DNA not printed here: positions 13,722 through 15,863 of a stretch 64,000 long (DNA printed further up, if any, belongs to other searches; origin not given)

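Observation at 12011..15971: Accessory islet: graspetide-type ATP-grasp ligase divergently paired with a cytoplasmic S9 prolyl-oligopeptidase, inserted between two plsC paralogs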

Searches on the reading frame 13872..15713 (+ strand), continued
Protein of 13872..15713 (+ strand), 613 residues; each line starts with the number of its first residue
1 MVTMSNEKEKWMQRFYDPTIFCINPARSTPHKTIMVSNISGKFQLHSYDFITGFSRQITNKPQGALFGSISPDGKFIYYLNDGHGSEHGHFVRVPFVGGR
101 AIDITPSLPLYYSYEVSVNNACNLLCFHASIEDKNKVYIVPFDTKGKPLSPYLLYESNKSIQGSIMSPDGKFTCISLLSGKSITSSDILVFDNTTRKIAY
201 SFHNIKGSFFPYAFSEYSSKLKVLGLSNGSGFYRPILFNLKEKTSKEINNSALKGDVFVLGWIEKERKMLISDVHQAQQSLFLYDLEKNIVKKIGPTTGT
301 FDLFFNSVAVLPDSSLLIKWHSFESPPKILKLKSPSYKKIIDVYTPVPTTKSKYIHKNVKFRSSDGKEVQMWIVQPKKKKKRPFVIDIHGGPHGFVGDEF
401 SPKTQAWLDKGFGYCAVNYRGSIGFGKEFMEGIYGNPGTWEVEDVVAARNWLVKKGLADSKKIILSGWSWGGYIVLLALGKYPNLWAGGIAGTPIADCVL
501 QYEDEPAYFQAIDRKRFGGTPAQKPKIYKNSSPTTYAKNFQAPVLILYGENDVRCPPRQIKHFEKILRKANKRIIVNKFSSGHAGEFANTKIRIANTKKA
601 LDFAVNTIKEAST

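Call 64: find_homologous_proteins(query=window:13881-15713:+, max_evalue=1e-20)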
Query window:13881-15713:+ (610 aa): 194 proteins with E <= 1e-20 among 8000 candidates; the best 120 are listed.
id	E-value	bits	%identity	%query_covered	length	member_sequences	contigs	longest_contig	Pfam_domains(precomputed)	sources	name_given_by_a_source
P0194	0.0e+0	1418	100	100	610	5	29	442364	PF02129.25,PF00326.28,PF01738.25,PF00561.27,PF12146.16,PF20434.6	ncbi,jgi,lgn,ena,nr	ncbi:MAG: S9 family peptidase [Parcubacteria group bacterium]|jgi:protease II|nr:S9 family peptidase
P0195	0.0e+0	1042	73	100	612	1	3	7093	PF00326.28,PF01738.25,PF20434.6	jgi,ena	-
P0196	0.0e+0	1029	72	100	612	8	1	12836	PF00326.28,PF01738.25,PF00561.27,PF12146.16,PF20434.6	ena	-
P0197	0.0e+0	1026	72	100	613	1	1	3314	PF02129.25,PF00326.28,PF01738.25,PF12146.16,PF20434.6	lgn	-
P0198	0.0e+0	1020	72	100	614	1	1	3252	PF00326.28,PF01738.25,PF12146.16,PF20434.6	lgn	-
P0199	0.0e+0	1020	71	100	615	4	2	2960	PF00326.28,PF01738.25,PF00561.27,PF12146.16,PF20434.6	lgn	-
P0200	2.7e-296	1002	70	100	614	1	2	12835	PF02129.25,PF00326.28,PF05448.19,PF01738.25,PF00561.27,PF12146.16,PF20434.6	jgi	jgi:dienelactone hydrolase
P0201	1.2e-289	980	68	99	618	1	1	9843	PF02129.25,PF00326.28,PF01738.25,PF00561.27,PF12146.16,PF20434.6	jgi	jgi:dipeptidyl aminopeptidase/acylaminoacyl peptidase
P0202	3.9e-281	952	65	98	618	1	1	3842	PF02129.25,PF00326.28,PF01738.25,PF00561.27,PF12146.16,PF20434.6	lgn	-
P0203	1.1e-253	862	74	81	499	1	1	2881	PF02129.25,PF00326.28,PF01738.25,PF00561.27,PF12146.16,PF20434.6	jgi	jgi:dipeptidyl aminopeptidase/acylaminoacyl peptidase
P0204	2.9e-231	787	55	100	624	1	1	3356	PF02129.25,PF00326.28,PF05448.19,PF01738.25,PF12146.16,PF20434.6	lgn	-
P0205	4.4e-223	760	56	98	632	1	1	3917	PF02129.25,PF00326.28,PF05448.19,PF01738.25,PF00561.27,PF12146.16,PF20434.6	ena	-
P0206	2.3e-222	758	55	99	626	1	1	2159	PF02129.25,PF00326.28,PF05448.19,PF00561.27,PF07676.19,PF12146.16,PF20434.6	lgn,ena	-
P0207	4.0e-222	757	56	100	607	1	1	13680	PF00326.28,PF01738.25,PF00561.27,PF12146.16,PF20434.6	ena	-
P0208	8.1e-221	753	54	99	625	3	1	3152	PF02129.25,PF00326.28,PF05448.19,PF01738.25,PF00561.27,PF12146.16,PF20434.6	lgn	-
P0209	2.2e-214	732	54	98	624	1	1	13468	PF02129.25,PF00326.28,PF01738.25,PF00561.27,PF12146.16,PF20434.6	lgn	-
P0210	2.4e-212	725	54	99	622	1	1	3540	PF02129.25,PF00326.28,PF05448.19,PF12697.14,PF01738.25,PF12146.16,PF20434.6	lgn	-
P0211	6.0e-210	717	53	98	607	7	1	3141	PF02129.25,PF00326.28,PF01738.25,PF00561.27,PF12146.16,PF20434.6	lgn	-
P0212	2.7e-206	705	53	97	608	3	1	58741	PF00326.28,PF01738.25,PF00561.27,PF12146.16,PF20434.6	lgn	-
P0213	7.4e-206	703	51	99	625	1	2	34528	PF02129.25,PF00326.28,PF26549.1,PF12146.16,PF20434.6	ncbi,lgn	-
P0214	8.8e-202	690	52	97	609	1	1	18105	PF02129.25,PF00326.28,PF12697.14,PF01738.25,PF00561.27,PF12146.16,PF20434.6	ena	-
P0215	4.7e-201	688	51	99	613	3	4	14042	PF02129.25,PF00326.28,PF05448.19,PF01738.25,PF00561.27,PF12146.16,PF20434.6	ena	-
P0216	5.9e-201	687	51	99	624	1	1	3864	PF02129.25,PF00326.28,PF05448.19,PF01738.25,PF00561.27,PF12146.16,PF20434.6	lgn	-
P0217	2.1e-199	682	50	99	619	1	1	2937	PF02129.25,PF00326.28,PF05448.19,PF01738.25,PF00561.27,PF12146.16,PF20434.6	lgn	-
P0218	6.4e-199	681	50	98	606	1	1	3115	PF02129.25,PF00326.28,PF01738.25,PF12146.16,PF20434.6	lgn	-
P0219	3.4e-197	675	50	98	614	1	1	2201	PF02129.25,PF00326.28,PF05448.19,PF01738.25,PF00561.27,PF12146.16,PF20434.6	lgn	-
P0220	1.1e-195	670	49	99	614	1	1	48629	PF00326.28,PF05448.19,PF01738.25,PF00561.27,PF12146.16,PF20434.6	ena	-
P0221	2.1e-195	669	49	99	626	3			PF02129.25,PF00326.28,PF12697.14,PF01738.25,PF12146.16,PF20434.6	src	-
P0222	2.2e-194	666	49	100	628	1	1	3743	PF02129.25,PF00326.28,PF01738.25,PF00561.27,PF12146.16,PF20434.6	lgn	-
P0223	1.2e-193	663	50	97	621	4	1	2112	PF02129.25,PF00326.28,PF05448.19,PF12697.14,PF01738.25,PF00561.27,PF12146.16,PF20434.6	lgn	-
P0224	5.2e-192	658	51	99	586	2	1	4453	PF02129.25,PF00326.28,PF01738.25,PF00561.27,PF12146.16,PF20434.6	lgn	-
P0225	5.5e-191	654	49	98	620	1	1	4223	PF02129.25,PF00326.28,PF26549.1,PF12146.16,PF20434.6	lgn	-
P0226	1.4e-189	650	49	97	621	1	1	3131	PF02129.25,PF00326.28,PF01738.25,PF12146.16,PF20434.6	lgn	-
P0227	5.5e-189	648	49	98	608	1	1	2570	PF00326.28,PF05448.19,PF00561.27,PF12146.16,PF20434.6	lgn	-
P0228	2.2e-188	646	48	98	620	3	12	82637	PF02129.25,PF00326.28,PF01738.25,PF00561.27,PF12146.16,PF20434.6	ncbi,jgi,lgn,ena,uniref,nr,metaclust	ncbi:MAG: hypothetical protein COV96_00305 [Candidatus Zambryskibacteria bacterium CG11_big_fil_rev_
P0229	5.2e-188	645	50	94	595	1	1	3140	PF02129.25,PF00326.28,PF01738.25,PF00561.27,PF12146.16,PF20434.6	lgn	-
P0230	1.4e-187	643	49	95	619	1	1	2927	PF02129.25,PF00326.28,PF01738.25,PF00561.27,PF12146.16,PF20434.6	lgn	-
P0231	3.3e-186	639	49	96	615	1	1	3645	PF02129.25,PF00326.28,PF01738.25,PF00561.27,PF12146.16,PF20434.6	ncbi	-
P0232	4.8e-186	638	49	96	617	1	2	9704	PF02129.25,PF00326.28,PF01738.25,PF00561.27,PF12146.16,PF20434.6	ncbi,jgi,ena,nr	ncbi:MAG TPA: S9 family peptidase [Candidatus Vogelbacteria bacterium]|nr:S9 family peptidase [Candi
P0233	1.2e-185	637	49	95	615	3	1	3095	PF02129.25,PF00326.28,PF26549.1,PF05448.19,PF00561.27,PF12146.16,PF20434.6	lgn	-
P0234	1.9e-185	636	47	97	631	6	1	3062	PF02129.25,PF00326.28,PF12697.14,PF00561.27,PF12146.16,PF20434.6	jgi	-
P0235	5.1e-185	635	49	95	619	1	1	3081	PF02129.25,PF00326.28,PF00561.27,PF12146.16,PF20434.6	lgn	-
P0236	9.7e-185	634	47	99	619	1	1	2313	PF02129.25,PF00326.28,PF01738.25,PF12146.16,PF20434.6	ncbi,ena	-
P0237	1.2e-184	633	47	97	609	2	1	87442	PF00326.28,PF01738.25,PF00561.27,PF12146.16,PF20434.6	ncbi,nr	ncbi:MAG: S9 family peptidase [Candidatus Vogelbacteria bacterium]|nr:S9 family peptidase [Candidatu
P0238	7.2e-184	631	48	96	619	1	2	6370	PF02129.25,PF00326.28,PF05448.19,PF00561.27,PF12146.16,PF20434.6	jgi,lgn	jgi:dipeptidyl aminopeptidase/acylaminoacyl peptidase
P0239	9.0e-183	627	49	95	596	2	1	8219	PF00326.28,PF12697.14,PF12146.16,PF20434.6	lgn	-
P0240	1.5e-182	626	49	99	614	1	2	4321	PF02129.25,PF00326.28,PF26549.1,PF01738.25,PF00561.27,PF12146.16,PF20434.6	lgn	-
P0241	1.9e-182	626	47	95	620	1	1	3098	PF02129.25,PF00326.28,PF05448.19,PF01738.25,PF00561.27,PF12146.16,PF20434.6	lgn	-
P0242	4.2e-182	625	47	96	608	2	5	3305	PF02129.25,PF00326.28,PF01738.25,PF00561.27,PF12146.16,PF20434.6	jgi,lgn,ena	-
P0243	1.2e-181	623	48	97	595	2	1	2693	PF02129.25,PF00326.28,PF00561.27,PF12146.16,PF20434.6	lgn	-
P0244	9.1e-181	621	48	96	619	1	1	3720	PF02129.25,PF00326.28,PF12697.14,PF00561.27,PF12146.16,PF20434.6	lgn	-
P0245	1.9e-180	620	47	96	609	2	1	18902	PF02129.25,PF00326.28,PF00561.27,PF12146.16,PF20434.6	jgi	-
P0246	3.0e-178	612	46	98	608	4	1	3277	PF02129.25,PF00326.28,PF01738.25,PF00561.27,PF12146.16,PF20434.6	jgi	jgi:dienelactone hydrolase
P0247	5.0e-178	612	47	96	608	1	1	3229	PF02129.25,PF00326.28,PF01738.25,PF00561.27,PF12146.16,PF20434.6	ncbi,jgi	jgi:dipeptidyl aminopeptidase/acylaminoacyl peptidase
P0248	1.1e-177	610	47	97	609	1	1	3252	PF02129.25,PF00326.28,PF05448.19,PF00561.27,PF12146.16,PF20434.6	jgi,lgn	-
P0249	2.5e-177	609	47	99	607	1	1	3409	PF02129.25,PF00326.28,PF01738.25,PF00561.27,PF12146.16,PF20434.6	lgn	-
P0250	3.2e-177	609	46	98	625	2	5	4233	PF02129.25,PF00326.28,PF01738.25,PF12146.16,PF20434.6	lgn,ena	-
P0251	7.9e-177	608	47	96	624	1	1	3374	PF02129.25,PF00326.28,PF05448.19,PF12697.14,PF00561.27,PF12146.16,PF20434.6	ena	-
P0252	9.8e-177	607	47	99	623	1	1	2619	PF02129.25,PF00326.28,PF01738.25,PF00561.27,PF12146.16,PF20434.6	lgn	-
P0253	1.2e-176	607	47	98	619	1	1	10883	PF02129.25,PF00326.28,PF12146.16,PF20434.6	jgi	-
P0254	7.1e-176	604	47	96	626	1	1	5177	PF02129.25,PF00326.28,PF01738.25,PF00561.27,PF12146.16,PF20434.6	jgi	-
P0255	7.9e-176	604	48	99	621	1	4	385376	PF02129.25,PF00326.28,PF05448.19,PF00561.27,PF12146.16,PF20434.6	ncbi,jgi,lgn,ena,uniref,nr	ncbi:MAG: hypothetical protein COU90_03540 [Candidatus Ryanbacteria bacterium CG10_big_fil_rev_8_21_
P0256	1.1e-175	604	48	95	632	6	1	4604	PF02129.25,PF00326.28,PF01738.25,PF00561.27,PF12146.16,PF20434.6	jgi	jgi:dipeptidyl aminopeptidase/acylaminoacyl peptidase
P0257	1.4e-174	600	47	97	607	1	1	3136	PF02129.25,PF00326.28,PF01738.25,PF00561.27,PF12146.16,PF20434.6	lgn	-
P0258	2.6e-174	599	47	97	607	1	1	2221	PF02129.25,PF00326.28,PF01738.25,PF00561.27,PF12146.16,PF20434.6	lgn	-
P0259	6.5e-174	598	46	96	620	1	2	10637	PF02129.25,PF00326.28,PF01738.25,PF00561.27,PF12146.16,PF20434.6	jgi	jgi:dienelactone hydrolase/Tol biopolymer transport system component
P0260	3.2e-173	596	47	97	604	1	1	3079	PF02129.25,PF00326.28,PF26549.1,PF05448.19,PF12697.14,PF00561.27,PF12146.16,PF20434.6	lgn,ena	-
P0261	7.0e-172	591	46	97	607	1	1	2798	PF02129.25,PF00326.28,PF01738.25,PF00561.27,PF12146.16,PF20434.6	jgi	jgi:dipeptidyl aminopeptidase/acylaminoacyl peptidase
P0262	3.3e-171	589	47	96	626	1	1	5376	PF02129.25,PF00326.28,PF01738.25,PF00561.27,PF12146.16,PF20434.6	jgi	jgi:dipeptidyl aminopeptidase/acylaminoacyl peptidase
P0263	4.2e-171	589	47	96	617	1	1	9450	PF02129.25,PF00326.28,PF05448.19,PF01738.25,PF00561.27,PF12146.16,PF20434.6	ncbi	-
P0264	1.3e-170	587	46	97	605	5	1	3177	PF02129.25,PF00326.28,PF01738.25,PF00561.27,PF12146.16,PF20434.6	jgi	-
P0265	3.2e-169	582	46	95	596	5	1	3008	PF00326.28,PF20434.6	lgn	-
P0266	1.2e-168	581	45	97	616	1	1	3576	PF02129.25,PF00326.28,PF05448.19,PF01738.25,PF00561.27,PF12146.16,PF20434.6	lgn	-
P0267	4.1e-165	569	45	95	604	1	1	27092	PF02129.25,PF00326.28,PF01738.25,PF12146.16,PF20434.6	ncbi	-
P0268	2.1e-163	563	43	96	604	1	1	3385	PF02129.25,PF00326.28,PF00561.27,PF12146.16,PF20434.6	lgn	-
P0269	1.0e-156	541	52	76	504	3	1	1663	PF00326.28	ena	-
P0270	1.1e-136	475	54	61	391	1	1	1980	PF02129.25,PF00326.28,PF05448.19,PF00561.27,PF12146.16,PF20434.6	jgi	jgi:dipeptidyl aminopeptidase/acylaminoacyl peptidase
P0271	1.2e-133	465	37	97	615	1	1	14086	PF02129.25,PF00326.28,PF25174.2,PF26549.1,PF05448.19,PF01738.25,PF00561.27,PF07676.19,PF20434.6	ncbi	-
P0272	6.0e-132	459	37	99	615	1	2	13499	PF02129.25,PF00326.28,PF25174.2,PF26549.1,PF05448.19,PF01738.25,PF25175.2,PF00561.27,PF20434.6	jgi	jgi:dipeptidyl aminopeptidase/acylaminoacyl peptidase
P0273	2.3e-130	454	36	100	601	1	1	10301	PF02129.25,PF00326.28,PF00561.27,PF20434.6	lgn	-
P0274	8.7e-130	452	36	98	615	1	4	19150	PF02129.25,PF00326.28,PF26549.1,PF01738.25,PF00561.27,PF07676.19,PF20434.6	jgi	jgi:dipeptidyl aminopeptidase/acylaminoacyl peptidase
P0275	5.5e-129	450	48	74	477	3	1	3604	PF02129.25,PF00326.28,PF05448.19,PF01738.25,PF00561.27,PF12146.16,PF20434.6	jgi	jgi:dipeptidyl aminopeptidase/acylaminoacyl peptidase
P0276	8.3e-126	439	36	99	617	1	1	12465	PF02129.25,PF00326.28,PF25174.2,PF26549.1,PF05448.19,PF01738.25,PF20434.6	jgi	jgi:dipeptidyl aminopeptidase/acylaminoacyl peptidase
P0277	1.1e-125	439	36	96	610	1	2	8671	PF02129.25,PF00326.28,PF06500.18,PF01738.25,PF20434.6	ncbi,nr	ncbi:MAG: prolyl oligopeptidase family serine peptidase [Chloroflexota bacterium]|nr:prolyl oligopep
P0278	1.9e-124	435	36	96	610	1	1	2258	PF02129.25,PF00326.28,PF01738.25,PF00561.27,PF20434.6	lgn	-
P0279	6.0e-124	433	36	98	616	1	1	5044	PF02129.25,PF00326.28,PF25174.2,PF26549.1,PF01738.25,PF07676.19,PF20434.6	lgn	-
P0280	5.6e-122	426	37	98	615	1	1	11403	PF02129.25,PF00326.28,PF26549.1,PF20434.6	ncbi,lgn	-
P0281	9.6e-122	426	37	100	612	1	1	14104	PF02129.25,PF00326.28,PF26549.1,PF01738.25,PF07676.19,PF20434.6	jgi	jgi:dipeptidyl aminopeptidase/acylaminoacyl peptidase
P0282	9.7e-121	422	36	96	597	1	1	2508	PF02129.25,PF00326.28,PF26549.1,PF01738.25,PF26550.2,PF20434.6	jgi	jgi:dipeptidyl aminopeptidase/acylaminoacyl peptidase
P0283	1.5e-120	422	36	99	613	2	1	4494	PF02129.25,PF00326.28,PF26549.1,PF01738.25,PF20434.6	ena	-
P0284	2.1e-119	418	35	99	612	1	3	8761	PF02129.25,PF00326.28,PF00561.27,PF20434.6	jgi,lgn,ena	-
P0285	6.5e-119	416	37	96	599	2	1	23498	PF02129.25,PF00326.28,PF26549.1,PF12146.16,PF20434.6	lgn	-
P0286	1.2e-117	412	35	96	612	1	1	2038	PF02129.25,PF00326.28,PF00561.27,PF20434.6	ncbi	-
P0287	1.2e-117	412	35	99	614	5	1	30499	PF02129.25,PF00326.28,PF06500.18,PF05448.19,PF20434.6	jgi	jgi:dipeptidyl aminopeptidase/acylaminoacyl peptidase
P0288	1.9e-117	411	36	99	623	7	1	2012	PF02129.25,PF00326.28,PF01738.25,PF20434.6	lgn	-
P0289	4.4e-117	410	35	97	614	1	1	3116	PF02129.25,PF00326.28,PF26549.1,PF00561.27,PF07676.19,PF12146.16,PF20434.6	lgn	-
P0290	2.3e-113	398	33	99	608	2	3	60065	PF02129.25,PF00326.28,PF01738.25,PF20434.6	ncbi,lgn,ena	-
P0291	4.1e-113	397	35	99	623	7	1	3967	PF02129.25,PF00326.28,PF26549.1,PF01738.25,PF26550.2,PF00561.27,PF07676.19,PF20434.6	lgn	-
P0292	1.6e-112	395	36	99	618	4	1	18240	PF02129.25,PF00326.28,PF26549.1,PF01738.25,PF26550.2,PF07676.19,PF12146.16,PF20434.6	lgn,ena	-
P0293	7.6e-111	390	33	100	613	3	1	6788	PF02129.25,PF00326.28,PF01738.25,PF12146.16,PF20434.6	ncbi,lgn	-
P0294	2.7e-110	388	34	99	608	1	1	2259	PF02129.25,PF00326.28,PF20434.6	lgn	-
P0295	2.9e-110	388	34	99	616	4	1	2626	PF02129.25,PF00326.28,PF01738.25,PF00561.27,PF12146.16,PF20434.6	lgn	-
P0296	7.3e-110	386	36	98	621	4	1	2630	PF02129.25,PF00326.28,PF01738.25,PF00561.27,PF20434.6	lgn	-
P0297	1.0e-109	386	34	99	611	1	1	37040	PF02129.25,PF00326.28,PF20434.6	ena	-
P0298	1.2e-109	386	35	99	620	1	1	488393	PF00326.28,PF26549.1,PF00561.27,PF20434.6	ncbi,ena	-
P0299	8.7e-108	380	34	98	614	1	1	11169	PF02129.25,PF00326.28,PF01738.25,PF07676.19,PF20434.6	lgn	-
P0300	4.3e-107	377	34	96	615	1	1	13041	PF02129.25,PF00326.28,PF05448.19,PF01738.25,PF00561.27,PF20434.6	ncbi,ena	-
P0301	8.6e-107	376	35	99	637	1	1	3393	PF02129.25,PF00326.28,PF05448.19,PF20434.6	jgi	jgi:dienelactone hydrolase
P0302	2.1e-106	375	33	100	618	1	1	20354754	PF00326.28,PF26549.1,PF01738.25,PF12146.16,PF20434.6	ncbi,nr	ncbi:hypothetical protein I4U23_015563 [Adineta vaga]|nr:hypothetical protein I4U23_015563 [Adineta 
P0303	1.5e-104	369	33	99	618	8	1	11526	PF02129.25,PF00326.28,PF20434.6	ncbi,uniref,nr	ncbi:unnamed protein product [Adineta steineri]|uniref:Peptidase S9 prolyl oligopeptidase catalytic 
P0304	6.5e-104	367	33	100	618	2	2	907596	PF02129.25,PF00326.28,PF26549.1,PF26550.2,PF20434.6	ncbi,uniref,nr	ncbi:unnamed protein product [Adineta steineri]|uniref:Peptidase S9 prolyl oligopeptidase catalytic 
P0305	1.4e-103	366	34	99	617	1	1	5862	PF02129.25,PF00326.28,PF26549.1,PF01738.25,PF26550.2,PF12146.16,PF20434.6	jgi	jgi:dipeptidyl aminopeptidase/acylaminoacyl peptidase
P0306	2.6e-102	361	32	98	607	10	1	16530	PF02129.25,PF00326.28,PF01738.25,PF00561.27,PF20434.6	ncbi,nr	ncbi:MAG: S9 family peptidase [Ardenticatenales bacterium]|nr:S9 family peptidase [Ardenticatenales 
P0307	5.1e-100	354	33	99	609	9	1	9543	PF02129.25,PF00326.28,PF26549.1,PF01738.25,PF26550.2,PF00561.27,PF07676.19,PF12146.16,PF20434.6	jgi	-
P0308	5.1e-100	354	32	98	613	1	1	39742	PF00326.28,PF26549.1,PF00930.28,PF20434.6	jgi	jgi:dienelactone hydrolase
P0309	2.3e-98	348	33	99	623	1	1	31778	PF00326.28,PF26549.1,PF26550.2,PF00561.27,PF07676.19,PF12146.16,PF20434.6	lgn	-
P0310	1.1e-97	346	35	94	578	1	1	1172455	PF00326.28,PF01738.25,PF00561.27,PF07676.19,PF12146.16,PF20434.6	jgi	jgi:dipeptidyl aminopeptidase/acylaminoacyl peptidase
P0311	3.3e-95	338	32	98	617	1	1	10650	PF02129.25,PF00326.28,PF26549.1,PF02897.22,PF07676.19,PF20434.6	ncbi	-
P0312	6.6e-95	337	33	99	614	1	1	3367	PF02129.25,PF00326.28,PF26549.1,PF05448.19,PF20434.6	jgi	jgi:dienelactone hydrolase/Tol biopolymer transport system component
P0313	1.5e-91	326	31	99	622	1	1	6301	PF02129.25,PF00326.28,PF01738.25,PF20434.6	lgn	-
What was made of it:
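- There is a sharp identity step (43% or more, then 37% or less) separating the ligase-linked S9 clade (call 64).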

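Call 65: find_encoding_contigs(protein=P0277, flank=5000, max_places=1)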
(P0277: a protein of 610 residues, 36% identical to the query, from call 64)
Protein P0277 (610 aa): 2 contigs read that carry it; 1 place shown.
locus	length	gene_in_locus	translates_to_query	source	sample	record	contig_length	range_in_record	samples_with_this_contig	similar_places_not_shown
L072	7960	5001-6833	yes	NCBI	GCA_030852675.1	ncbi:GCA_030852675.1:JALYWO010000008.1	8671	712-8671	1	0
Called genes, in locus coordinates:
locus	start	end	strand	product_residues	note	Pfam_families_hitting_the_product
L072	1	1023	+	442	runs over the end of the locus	PF01594:AI-2E_transport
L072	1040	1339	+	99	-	-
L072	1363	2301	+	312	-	PF03576:Peptidase_S58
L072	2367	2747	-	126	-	PF04020:Phage_holin_4_2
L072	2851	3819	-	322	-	PF13302:Acetyltransf_3 (weak), PF13527:Acetyltransf_9, PF00583:Acetyltransf_1, PF13673:Acetyltransf_10, PF12746:GNAT_acetyltran (weak), PF13508:Acetyltransf_7, PF08445:FR47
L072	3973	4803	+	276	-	PF00520:Ion_trans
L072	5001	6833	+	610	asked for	PF06500:FrsA-like (weak), PF02129:Peptidase_S15 (faint), PF00326:Peptidase_S9, PF01738:DLH (faint), PF20434:BD-FAE (weak)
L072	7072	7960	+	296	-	PF02861:Clp_N, PF13191:AAA_16 (weak), PF23569:NBD_SMAX1 (weak), PF00004:AAA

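Call 66: find_encoding_contigs(protein=P0290, flank=5000, max_places=1)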
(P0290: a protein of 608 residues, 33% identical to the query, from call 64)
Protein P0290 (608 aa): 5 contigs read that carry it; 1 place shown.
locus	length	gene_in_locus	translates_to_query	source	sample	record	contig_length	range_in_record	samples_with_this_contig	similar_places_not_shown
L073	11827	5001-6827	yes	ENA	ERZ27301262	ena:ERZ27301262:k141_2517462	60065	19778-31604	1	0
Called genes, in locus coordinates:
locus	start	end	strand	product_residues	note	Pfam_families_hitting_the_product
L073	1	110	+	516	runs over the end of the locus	PF00682:HMGL-like, PF22617:HCS_D2, PF08502:LeuA_dimer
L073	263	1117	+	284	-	PF02645:DegV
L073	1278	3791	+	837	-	PF17191:RecG_wedge, PF01336:tRNA_anti-codon, PF00270:DEAD, PF04851:ResIII, PF07517:SecA_DEAD (faint), PF22590:Cas3-like_C_2 (faint), PF00271:Helicase_C, PF19833:RecG_dom3_C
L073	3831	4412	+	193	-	PF01467:CTP_transf_like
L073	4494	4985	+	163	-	-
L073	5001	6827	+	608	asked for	PF02129:Peptidase_S15 (faint), PF00326:Peptidase_S9, PF20434:BD-FAE (weak), PF01738:DLH (weak)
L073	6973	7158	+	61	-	PF01783:Ribosomal_L32p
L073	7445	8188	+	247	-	PF00106:adh_short, PF08659:KR, PF13561:adh_short_C2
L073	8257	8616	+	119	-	PF03780:Asp23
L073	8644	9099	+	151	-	PF01029:NusB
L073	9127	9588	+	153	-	PF00293:NUDIX (weak)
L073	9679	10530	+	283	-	PF05552:MS_channel_1st_1, PF21088:MS_channel_1st, PF00924:MS_channel_2nd, PF21082:MS_channel_3rd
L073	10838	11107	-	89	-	PF25608:NAL1_N (weak)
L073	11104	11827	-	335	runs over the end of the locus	-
